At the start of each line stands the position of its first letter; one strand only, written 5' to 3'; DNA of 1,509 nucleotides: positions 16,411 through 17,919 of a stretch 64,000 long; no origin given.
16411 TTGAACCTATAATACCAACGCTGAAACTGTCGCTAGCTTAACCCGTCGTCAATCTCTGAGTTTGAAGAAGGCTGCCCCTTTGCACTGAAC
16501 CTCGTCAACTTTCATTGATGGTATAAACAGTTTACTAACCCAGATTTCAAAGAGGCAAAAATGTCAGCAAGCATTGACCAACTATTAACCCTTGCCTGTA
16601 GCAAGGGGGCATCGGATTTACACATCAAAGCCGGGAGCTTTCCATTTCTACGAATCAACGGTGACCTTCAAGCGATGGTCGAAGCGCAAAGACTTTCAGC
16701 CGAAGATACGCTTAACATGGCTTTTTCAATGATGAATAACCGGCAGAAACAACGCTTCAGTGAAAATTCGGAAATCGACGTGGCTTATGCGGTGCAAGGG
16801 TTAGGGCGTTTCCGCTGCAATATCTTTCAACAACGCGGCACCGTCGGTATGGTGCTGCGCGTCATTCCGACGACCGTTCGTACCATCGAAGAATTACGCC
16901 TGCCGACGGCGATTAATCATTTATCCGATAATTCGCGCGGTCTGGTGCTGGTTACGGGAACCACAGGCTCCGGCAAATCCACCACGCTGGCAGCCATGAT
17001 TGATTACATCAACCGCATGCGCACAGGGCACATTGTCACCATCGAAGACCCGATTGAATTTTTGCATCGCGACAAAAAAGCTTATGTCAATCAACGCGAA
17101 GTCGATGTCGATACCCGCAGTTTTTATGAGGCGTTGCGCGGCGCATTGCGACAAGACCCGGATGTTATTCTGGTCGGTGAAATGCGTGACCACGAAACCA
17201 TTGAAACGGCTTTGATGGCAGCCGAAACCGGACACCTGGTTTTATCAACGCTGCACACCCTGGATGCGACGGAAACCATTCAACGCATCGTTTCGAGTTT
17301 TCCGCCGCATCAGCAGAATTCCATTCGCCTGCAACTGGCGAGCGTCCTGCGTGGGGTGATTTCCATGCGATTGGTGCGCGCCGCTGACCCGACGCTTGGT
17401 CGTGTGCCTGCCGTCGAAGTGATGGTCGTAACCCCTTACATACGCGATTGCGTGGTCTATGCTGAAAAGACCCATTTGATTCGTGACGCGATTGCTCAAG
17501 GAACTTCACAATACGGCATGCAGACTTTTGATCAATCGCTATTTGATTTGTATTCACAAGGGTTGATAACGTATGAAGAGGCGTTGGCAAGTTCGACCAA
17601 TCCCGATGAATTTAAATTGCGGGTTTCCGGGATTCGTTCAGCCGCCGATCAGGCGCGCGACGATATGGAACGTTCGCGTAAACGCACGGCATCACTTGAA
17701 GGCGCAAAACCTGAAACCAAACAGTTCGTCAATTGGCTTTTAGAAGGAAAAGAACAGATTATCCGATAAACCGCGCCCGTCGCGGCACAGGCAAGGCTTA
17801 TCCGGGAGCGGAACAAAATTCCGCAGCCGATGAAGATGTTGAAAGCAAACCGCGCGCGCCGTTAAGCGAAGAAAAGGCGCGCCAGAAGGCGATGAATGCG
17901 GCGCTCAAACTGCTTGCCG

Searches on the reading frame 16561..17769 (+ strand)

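Call 47: search_protein_families(library=pfam, proteins=[window:16561-17769:+], max_evalue=0.0001)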
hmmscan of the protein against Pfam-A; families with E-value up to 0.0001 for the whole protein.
window:16561-17769:+ (402 aa): 2 families
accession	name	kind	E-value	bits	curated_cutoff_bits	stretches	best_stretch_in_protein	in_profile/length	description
PF00437.27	T2SSE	-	6.5e-48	163.7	24.9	1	4-280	11-286/370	Type II/IV secretion system protein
PF13191.12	AAA_16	-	7.3e-05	23.8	32.6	0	116-228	14-138/167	AAA ATPase domain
